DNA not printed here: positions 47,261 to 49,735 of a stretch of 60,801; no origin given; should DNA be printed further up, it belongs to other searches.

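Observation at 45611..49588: Stand-alone Pls/PosA-type membrane NRPS: candidate homopoly(amino acid) synthetase in a non-actinomycete background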

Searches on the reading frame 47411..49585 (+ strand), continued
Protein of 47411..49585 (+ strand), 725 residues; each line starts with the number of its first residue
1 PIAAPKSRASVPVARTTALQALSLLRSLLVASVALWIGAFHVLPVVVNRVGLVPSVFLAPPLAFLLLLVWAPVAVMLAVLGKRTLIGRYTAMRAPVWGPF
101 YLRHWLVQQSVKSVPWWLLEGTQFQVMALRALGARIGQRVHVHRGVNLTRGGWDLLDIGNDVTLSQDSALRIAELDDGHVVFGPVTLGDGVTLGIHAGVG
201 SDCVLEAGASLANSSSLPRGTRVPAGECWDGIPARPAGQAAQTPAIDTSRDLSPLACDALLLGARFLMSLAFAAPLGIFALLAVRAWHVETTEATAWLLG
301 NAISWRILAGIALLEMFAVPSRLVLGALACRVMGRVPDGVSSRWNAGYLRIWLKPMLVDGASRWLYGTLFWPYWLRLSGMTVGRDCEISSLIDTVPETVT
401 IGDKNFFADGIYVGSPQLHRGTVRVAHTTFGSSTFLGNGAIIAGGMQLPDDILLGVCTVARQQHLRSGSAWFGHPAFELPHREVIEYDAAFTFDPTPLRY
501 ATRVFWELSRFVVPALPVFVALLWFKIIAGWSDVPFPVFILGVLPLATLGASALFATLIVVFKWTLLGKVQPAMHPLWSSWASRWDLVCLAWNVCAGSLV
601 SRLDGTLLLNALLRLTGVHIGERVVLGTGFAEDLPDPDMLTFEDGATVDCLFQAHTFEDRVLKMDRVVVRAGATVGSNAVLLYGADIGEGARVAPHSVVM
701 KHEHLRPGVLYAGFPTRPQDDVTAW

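Call 48: get_annotated_region(hit=H1, flank=6000)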
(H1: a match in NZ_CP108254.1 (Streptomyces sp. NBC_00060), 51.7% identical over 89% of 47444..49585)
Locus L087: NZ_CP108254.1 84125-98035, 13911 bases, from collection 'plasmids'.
description: Streptomyces sp. NBC_00060 plasmid unnamed1, complete sequence
organism: Streptomyces sp. NBC_00060 (NCBI taxid 2975636)
taxonomy: Bacteria; Actinomycetota; Actinomycetes; Kitasatosporales; Streptomycetaceae; Streptomyces; Streptomyces sp. NBC 00060
host: -; source: -; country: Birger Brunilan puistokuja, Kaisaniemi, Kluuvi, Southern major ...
typing (MOB-suite, as given by PLSDB): non-mobilizable
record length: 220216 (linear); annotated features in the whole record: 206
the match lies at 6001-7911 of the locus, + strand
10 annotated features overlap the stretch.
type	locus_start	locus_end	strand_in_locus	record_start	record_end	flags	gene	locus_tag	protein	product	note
CDS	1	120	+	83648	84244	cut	-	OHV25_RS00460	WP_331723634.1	DUF4142 domain-containing protein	-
CDS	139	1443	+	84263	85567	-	-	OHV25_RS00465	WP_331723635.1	hypothetical protein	-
CDS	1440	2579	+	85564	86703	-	-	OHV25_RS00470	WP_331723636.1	hypothetical protein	-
CDS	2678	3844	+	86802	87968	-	-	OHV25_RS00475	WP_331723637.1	helix-turn-helix domain-containing protein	-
CDS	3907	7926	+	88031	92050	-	-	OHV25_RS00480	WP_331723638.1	amino acid adenylation domain-containing protein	-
CDS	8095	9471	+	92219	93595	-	-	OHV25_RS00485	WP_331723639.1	hypothetical protein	-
CDS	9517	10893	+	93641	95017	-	-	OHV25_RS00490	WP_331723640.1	hypothetical protein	-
CDS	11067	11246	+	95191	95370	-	-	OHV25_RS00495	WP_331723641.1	hypothetical protein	-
CDS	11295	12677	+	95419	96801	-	-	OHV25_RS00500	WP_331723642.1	hypothetical protein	-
CDS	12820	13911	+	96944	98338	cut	-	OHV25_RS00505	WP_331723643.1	hypothetical protein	-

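Call 49: get_annotated_region(hit=H25, flank=4000)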
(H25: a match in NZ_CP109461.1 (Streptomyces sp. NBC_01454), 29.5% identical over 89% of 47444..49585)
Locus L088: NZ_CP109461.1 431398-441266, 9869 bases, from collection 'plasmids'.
description: Streptomyces sp. NBC_01454 plasmid unnamed1, complete sequence
organism: Streptomyces sp. NBC_01454 (NCBI taxid 2975867)
taxonomy: Bacteria; Actinomycetota; Actinomycetes; Kitasatosporales; Streptomycetaceae; Streptomyces; Streptomyces sp. NBC 01454
host: -; source: -; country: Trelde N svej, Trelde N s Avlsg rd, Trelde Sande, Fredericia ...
typing (MOB-suite, as given by PLSDB): non-mobilizable
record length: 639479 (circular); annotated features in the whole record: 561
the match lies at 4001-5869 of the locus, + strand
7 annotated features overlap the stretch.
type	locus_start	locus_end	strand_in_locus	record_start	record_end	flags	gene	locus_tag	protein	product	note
CDS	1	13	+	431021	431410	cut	-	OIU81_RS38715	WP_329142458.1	MarR family transcriptional regulator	GO:0006355 - regulation of DNA-templated transcription [Evidence IEA]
CDS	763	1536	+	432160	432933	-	-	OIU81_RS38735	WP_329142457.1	hypothetical protein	-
CDS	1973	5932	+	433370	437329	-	pls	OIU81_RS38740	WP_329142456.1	epsilon-poly-L-lysine synthase Pls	-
CDS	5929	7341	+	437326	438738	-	-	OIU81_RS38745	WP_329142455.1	M1 family metallopeptidase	-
CDS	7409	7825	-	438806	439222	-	-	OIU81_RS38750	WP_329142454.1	hypothetical protein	-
CDS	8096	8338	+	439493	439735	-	-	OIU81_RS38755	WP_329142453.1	DUF5825 family protein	-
CDS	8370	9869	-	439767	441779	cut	-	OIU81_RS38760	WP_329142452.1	glycosyltransferase family 39 protein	-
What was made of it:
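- Closest known: Epsilon-poly-L-lysine synthetase Pls. Different: The Pls gene is followed by an M1 metallopeptidase, which is absent here (call 49).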

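Call 50: get_annotated_region(hit=H18, flank=4000)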
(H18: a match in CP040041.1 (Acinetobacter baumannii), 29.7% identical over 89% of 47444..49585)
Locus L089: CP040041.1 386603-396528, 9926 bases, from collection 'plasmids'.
description: Acinetobacter baumannii strain VB958 plasmid unnamed1, complete sequence
organism: Acinetobacter baumannii (NCBI taxid 470)
taxonomy: Bacteria; Pseudomonadota; Gammaproteobacteria; Moraxellales; Moraxellaceae; Acinetobacter; Acinetobacter baumannii
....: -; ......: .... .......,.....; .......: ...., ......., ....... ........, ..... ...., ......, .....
typing (MOB-suite, as given by PLSDB): non-mobilizable
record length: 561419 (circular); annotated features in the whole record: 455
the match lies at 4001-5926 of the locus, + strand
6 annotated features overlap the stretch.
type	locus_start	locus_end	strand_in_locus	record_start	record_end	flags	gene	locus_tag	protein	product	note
CDS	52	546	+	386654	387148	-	greB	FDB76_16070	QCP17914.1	transcription elongation factor GreB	-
CDS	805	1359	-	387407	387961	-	-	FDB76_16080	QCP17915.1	SgcJ/EcaC family oxidoreductase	-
CDS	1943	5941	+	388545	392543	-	-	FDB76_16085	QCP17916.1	amino acid adenylation domain-containing protein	-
CDS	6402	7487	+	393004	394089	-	-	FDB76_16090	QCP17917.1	hypothetical protein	-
CDS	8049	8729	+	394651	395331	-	-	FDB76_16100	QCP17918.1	TetR/AcrR family transcriptional regulator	-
CDS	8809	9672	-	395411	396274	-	-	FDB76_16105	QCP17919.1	metal-dependent hydrolase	-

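Call 51: get_annotated_region(hit=H7, flank=2500)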
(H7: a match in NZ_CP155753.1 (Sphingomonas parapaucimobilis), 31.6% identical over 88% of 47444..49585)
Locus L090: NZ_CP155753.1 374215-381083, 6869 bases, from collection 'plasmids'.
description: Sphingomonas parapaucimobilis strain YK209 plasmid unnamed5, complete sequence
organism: Sphingomonas parapaucimobilis (NCBI taxid 28213)
taxonomy: Bacteria; Pseudomonadota; Alphaproteobacteria; Sphingomonadales; Sphingomonadaceae; Sphingomonas; Sphingomonas parapaucimobilis
host: -; source: Chinese cabbage; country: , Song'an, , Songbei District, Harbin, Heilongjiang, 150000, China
typing (MOB-suite, as given by PLSDB): non-mobilizable
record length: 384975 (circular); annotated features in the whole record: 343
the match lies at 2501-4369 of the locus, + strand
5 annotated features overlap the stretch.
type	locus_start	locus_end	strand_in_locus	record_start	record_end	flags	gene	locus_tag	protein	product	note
CDS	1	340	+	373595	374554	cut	-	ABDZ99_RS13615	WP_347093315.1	glycosidase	-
CDS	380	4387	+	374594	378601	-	-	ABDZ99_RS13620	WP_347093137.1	Pls/PosA family non-ribosomal peptide synthetase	-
CDS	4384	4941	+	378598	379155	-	-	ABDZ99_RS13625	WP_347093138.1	4'-phosphopantetheinyl transferase superfamily protein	-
CDS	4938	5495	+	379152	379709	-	-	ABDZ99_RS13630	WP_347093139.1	GNAT family N-acetyltransferase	-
CDS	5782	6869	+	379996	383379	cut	-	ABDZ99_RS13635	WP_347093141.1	S8 family serine peptidase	GO:0006508 - proteolysis [Evidence IEA]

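Call 52: get_annotated_region(hit=H8, flank=2500)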
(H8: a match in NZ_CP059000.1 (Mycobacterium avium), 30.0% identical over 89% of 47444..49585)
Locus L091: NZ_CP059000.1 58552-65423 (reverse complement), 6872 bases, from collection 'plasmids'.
description: Mycobacterium avium subsp. hominissuis strain HP17 plasmid pHP17a, complete sequence
organism: Mycobacterium avium (NCBI taxid 439334)
taxonomy: Bacteria; Actinomycetota; Actinomycetes; Mycobacteriales; Mycobacteriaceae; Mycobacterium; Mycobacterium avium
host: -; source: Homo sapiens,sputum; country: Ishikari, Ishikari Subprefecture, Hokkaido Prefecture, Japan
typing (MOB-suite, as given by PLSDB): mobilizable; relaxase MOBF
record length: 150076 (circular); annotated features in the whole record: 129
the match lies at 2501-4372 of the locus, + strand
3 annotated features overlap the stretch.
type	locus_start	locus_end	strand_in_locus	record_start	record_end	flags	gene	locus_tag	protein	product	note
CDS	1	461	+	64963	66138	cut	-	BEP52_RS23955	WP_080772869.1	PLP-dependent cysteine synthase family protein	-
CDS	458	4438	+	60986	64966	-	-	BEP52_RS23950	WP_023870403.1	Pls/PosA family non-ribosomal peptide synthetase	-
CDS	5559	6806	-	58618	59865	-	-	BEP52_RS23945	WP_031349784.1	IS256-like element IS1601 family transposase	GO:0006313 - DNA transposition [Evidence IEA]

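Call 53: get_annotated_region(hit=H21, flank=2500)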
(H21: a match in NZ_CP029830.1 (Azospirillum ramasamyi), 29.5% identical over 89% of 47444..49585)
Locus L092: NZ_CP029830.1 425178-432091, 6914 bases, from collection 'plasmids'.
description: Azospirillum ramasamyi strain M2T2B2 plasmid unnamed1, complete sequence
organism: Azospirillum ramasamyi (NCBI taxid 682998)
taxonomy: Bacteria; Pseudomonadota; Alphaproteobacteria; Rhodospirillales; Azospirillaceae; Azospirillum; Azospirillum ramasamyi
host: -; source: single cell,Cow dung; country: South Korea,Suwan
typing (MOB-suite, as given by PLSDB): non-mobilizable
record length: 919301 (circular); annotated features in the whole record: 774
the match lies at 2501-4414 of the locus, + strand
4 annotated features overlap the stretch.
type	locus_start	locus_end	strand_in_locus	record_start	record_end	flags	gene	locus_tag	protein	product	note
CDS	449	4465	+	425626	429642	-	-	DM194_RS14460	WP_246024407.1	Pls/PosA family non-ribosomal peptide synthetase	-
CDS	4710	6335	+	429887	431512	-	-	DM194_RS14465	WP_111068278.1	fumarate hydratase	GO:0006099 - tricarboxylic acid cycle [Evidence IEA]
CDS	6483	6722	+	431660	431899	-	-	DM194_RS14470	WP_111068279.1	type II toxin-antitoxin system CcdA family antitoxin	-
CDS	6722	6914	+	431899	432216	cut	-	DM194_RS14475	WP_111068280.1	CcdB family protein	-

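Call 54: get_annotated_region(hit=H6, flank=2500)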
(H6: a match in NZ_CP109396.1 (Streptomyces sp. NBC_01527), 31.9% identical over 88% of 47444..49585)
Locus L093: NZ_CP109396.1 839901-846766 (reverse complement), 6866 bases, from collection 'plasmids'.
description: Streptomyces sp. NBC_01527 plasmid unnamed1, complete sequence
organism: Streptomyces sp. NBC_01527 (NCBI taxid 2903894)
taxonomy: Bacteria; Actinomycetota; Actinomycetes; Kitasatosporales; Streptomycetaceae; Streptomyces; Streptomyces sp. NBC 01527
host: -; source: -; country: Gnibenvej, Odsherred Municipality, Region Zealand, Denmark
typing (MOB-suite, as given by PLSDB): mobilizable; relaxase MOBF,MOBP,MOBP
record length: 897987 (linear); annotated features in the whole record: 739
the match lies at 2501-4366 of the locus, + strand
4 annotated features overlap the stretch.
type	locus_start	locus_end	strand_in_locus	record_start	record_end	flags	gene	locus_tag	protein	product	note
CDS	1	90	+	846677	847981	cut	-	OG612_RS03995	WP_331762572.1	HAMP domain-containing sensor histidine kinase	GO:0007165 - signal transduction [Evidence IEA]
CDS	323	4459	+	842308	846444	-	-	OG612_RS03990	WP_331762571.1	Pls/PosA family non-ribosomal peptide synthetase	-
CDS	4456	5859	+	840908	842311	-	-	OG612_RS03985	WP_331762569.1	diaminobutyrate--2-oxoglutarate transaminase family protein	GO:0019491 - ectoine biosynthetic process [Evidence IEA]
CDS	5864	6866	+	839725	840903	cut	-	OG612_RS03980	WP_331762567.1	aspartate kinase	GO:0008652 - amino acid biosynthetic process [Evidence IEA]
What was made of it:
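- By contrast, Pls is followed by an M1 peptidase, and other canonical loci carry precursor genes (calls 49, 51, 52, 54).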

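Call 56: search_protein_families(library=ncbifam, proteins=[L087:3907-7926:+, L088:1973-5932:+, L089:1943-5941:+, L090:380-4387:+, L091:458-4438:+, L093:323-4459:+], max_evalue=1e-95)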
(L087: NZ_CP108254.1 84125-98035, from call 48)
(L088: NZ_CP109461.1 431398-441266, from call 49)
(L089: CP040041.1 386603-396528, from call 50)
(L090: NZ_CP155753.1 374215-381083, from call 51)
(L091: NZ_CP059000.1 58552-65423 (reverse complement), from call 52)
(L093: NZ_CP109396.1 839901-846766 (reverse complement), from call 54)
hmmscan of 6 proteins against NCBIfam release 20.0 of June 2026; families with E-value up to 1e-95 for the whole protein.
L087:3907-7926:+ (1339 aa): 2 families
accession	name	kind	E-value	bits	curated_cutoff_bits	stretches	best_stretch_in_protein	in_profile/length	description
TIGR01733.1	AA-adenyl-dom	subfamily_domain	3.7e-112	375.1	317.4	1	55-445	1-408/409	amino acid adenylation domain-containing protein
TIGR02353.1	NRPS_term_dom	equivalog_domain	6e-107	358.7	423.1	1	644-1332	9-694/695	Pls/PosA family non-ribosomal peptide synthetase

L088:1973-5932:+ (1319 aa): 2 families
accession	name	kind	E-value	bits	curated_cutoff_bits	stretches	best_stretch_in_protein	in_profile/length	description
TIGR02353.1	NRPS_term_dom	equivalog_domain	1e-202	675.2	423.1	1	611-1300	2-695/695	Pls/PosA family non-ribosomal peptide synthetase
TIGR01733.1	AA-adenyl-dom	subfamily_domain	8.2e-100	334.5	317.4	1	58-432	1-408/409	amino acid adenylation domain-containing protein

L089:1943-5941:+ (1332 aa): 5 families
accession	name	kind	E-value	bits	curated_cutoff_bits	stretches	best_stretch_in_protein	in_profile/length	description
TIGR02353.1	NRPS_term_dom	equivalog_domain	7.8e-218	725.2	423.1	1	627-1326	2-695/695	Pls/PosA family non-ribosomal peptide synthetase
TIGR01733.1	AA-adenyl-dom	subfamily_domain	7.3e-116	387.3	317.4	1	51-442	1-409/409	amino acid adenylation domain-containing protein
NF047350.1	aureusi_NRPS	equivalog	7.8e-110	368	2500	1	19-600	1429-1993/2373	aureusimine non-ribosomal peptide synthetase AusA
NF004282.0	PRK05691.1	subfamily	1.7e-104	349.6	4090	1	23-595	1130-1703/4334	non-ribosomal peptide synthase/polyketide synthase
NF038078.1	NRPS_MxcG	equivalog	5e-97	325.6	2300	1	24-563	457-1008/1442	myxochelin non-ribosomal peptide synthetase MxcG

L090:380-4387:+ (1335 aa): 4 families
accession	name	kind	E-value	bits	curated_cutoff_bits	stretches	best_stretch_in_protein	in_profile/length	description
TIGR02353.1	NRPS_term_dom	equivalog_domain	3.6e-232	772.6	423.1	1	645-1329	2-695/695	Pls/PosA family non-ribosomal peptide synthetase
TIGR01733.1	AA-adenyl-dom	subfamily_domain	2e-125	418.8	317.4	1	68-463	1-409/409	amino acid adenylation domain-containing protein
NF004282.0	PRK05691.1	subfamily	4.9e-111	371.3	4090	1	66-617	1156-1705/4334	non-ribosomal peptide synthase/polyketide synthase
NF041803.1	NRPS_SolG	exception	1.4e-99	334.1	2200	1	27-616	555-1154/1163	solanimycin non-ribosomal peptide synthetase SolG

L091:458-4438:+ (1326 aa): 2 families
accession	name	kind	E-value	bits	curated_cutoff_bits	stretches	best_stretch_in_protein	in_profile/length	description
TIGR02353.1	NRPS_term_dom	equivalog_domain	1.4e-206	688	423.1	1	617-1303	1-695/695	Pls/PosA family non-ribosomal peptide synthetase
TIGR01733.1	AA-adenyl-dom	subfamily_domain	1.4e-98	330.4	317.4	1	73-448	1-408/409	amino acid adenylation domain-containing protein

L093:323-4459:+ (1378 aa): 7 families
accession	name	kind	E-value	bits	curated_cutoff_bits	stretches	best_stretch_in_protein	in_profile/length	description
TIGR02353.1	NRPS_term_dom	equivalog_domain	3.6e-164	547.8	423.1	1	686-1343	33-695/695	Pls/PosA family non-ribosomal peptide synthetase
TIGR01733.1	AA-adenyl-dom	subfamily_domain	9.8e-130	433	317.4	1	56-451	1-409/409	amino acid adenylation domain-containing protein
NF004282.0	PRK05691.1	subfamily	7.8e-125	417.1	4090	1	30-618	2189-2782/4334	non-ribosomal peptide synthase/polyketide synthase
NF041803.1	NRPS_SolG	exception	1.8e-116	390.1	2200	1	26-609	558-1153/1163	solanimycin non-ribosomal peptide synthetase SolG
NF047350.1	aureusi_NRPS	equivalog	1.9e-103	346.8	2500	1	30-613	1435-1992/2373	aureusimine non-ribosomal peptide synthetase AusA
NF038078.1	NRPS_MxcG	equivalog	3.4e-102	342.7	2300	1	23-614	450-1044/1442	myxochelin non-ribosomal peptide synthetase MxcG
NF007605.2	PRK10252.1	equivalog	4.6e-97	325.8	2400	1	36-614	461-1044/1292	enterobactin non-ribosomal peptide synthetase EntF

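Call 69: search_protein_families(library=ncbifam, proteins=[L080:5473-6087:+, L066:5536-6099:+], max_evalue=0.01)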
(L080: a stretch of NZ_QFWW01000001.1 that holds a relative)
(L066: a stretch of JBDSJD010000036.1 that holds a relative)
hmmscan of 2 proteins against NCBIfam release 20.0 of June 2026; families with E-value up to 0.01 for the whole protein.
L080:5473-6087:+ (205 aa): 0 families

L066:5536-6099:+ (188 aa): 0 families

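Call 82: search_protein_families(library=pfam, proteins=[L087:139-1443:+, L087:1440-2579:+, L087:2678-3844:+, L087:8095-9471:+, L087:9517-10893:+, L087:11295-12677:+], max_evalue=0.001)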
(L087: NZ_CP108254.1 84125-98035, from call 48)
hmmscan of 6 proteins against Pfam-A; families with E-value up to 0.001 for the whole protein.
L087:139-1443:+ (434 aa): 0 families

L087:1440-2579:+ (379 aa): 1 family
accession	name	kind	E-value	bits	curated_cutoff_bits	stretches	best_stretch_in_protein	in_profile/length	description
PF13365.12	Trypsin_2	-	0.00035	21.8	27.6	1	142-334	1-137/144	Trypsin-like peptidase domain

L087:2678-3844:+ (388 aa): 2 families
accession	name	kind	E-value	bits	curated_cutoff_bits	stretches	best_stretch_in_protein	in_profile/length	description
PF13556.12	HTH_30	-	4.8e-18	65.1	27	1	314-368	3-58/59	PucR C-terminal helix-turn-helix domain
PF02954.25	HTH_8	-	0.0001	22.4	22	1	325-345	21-41/42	Bacterial regulatory protein, Fis family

L087:8095-9471:+ (458 aa): 0 families

L087:9517-10893:+ (458 aa): 0 families

L087:11295-12677:+ (460 aa): 0 families

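Call 83: search_protein_representatives(protein=window:47444-49585:+)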
Query: 714 residues. Proteins with E-value up to 0.001 (for the whole library): 2670; up to 1e-10: 1292; up to 1e-30: 461. The best 150 are listed.
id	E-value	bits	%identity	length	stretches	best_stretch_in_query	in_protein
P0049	6.3e-253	857.8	57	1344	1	3-709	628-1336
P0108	7.1e-234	794.8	54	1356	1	1-707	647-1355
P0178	1.6e-201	687.9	49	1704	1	7-707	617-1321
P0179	6.9e-195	665.9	48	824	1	5-705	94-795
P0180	1.2e-187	642.0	47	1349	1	5-705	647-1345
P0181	3.4e-183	627.3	49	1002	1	2-708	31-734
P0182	2.9e-180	617.6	47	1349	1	5-706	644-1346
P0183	6.6e-179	613.1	48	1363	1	29-707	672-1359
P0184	2.5e-178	611.2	46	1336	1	5-710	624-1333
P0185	3.8e-177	607.3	44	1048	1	4-709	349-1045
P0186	1.3e-175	602.3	47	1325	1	6-706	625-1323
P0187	8.9e-172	589.5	48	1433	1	6-706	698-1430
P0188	1.5e-171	588.8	46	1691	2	8-707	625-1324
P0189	2.8e-170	584.6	43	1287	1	6-707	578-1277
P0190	6.2e-170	583.5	45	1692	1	2-708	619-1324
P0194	4.7e-165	567.3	44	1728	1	4-709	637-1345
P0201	5.7e-157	540.6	39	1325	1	11-707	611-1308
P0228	9.5e-118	410.9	39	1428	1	6-707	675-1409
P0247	1.8e-81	291.0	31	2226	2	8-504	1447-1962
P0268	3.1e-74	267.1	32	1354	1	41-705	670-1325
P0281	2.3e-72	260.9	31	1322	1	57-707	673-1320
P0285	1.1e-71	258.6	31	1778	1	49-707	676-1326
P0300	2.5e-69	250.8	31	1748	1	23-706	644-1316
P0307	1.9e-68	247.9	31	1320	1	50-695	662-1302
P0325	6.6e-66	239.5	30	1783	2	245-705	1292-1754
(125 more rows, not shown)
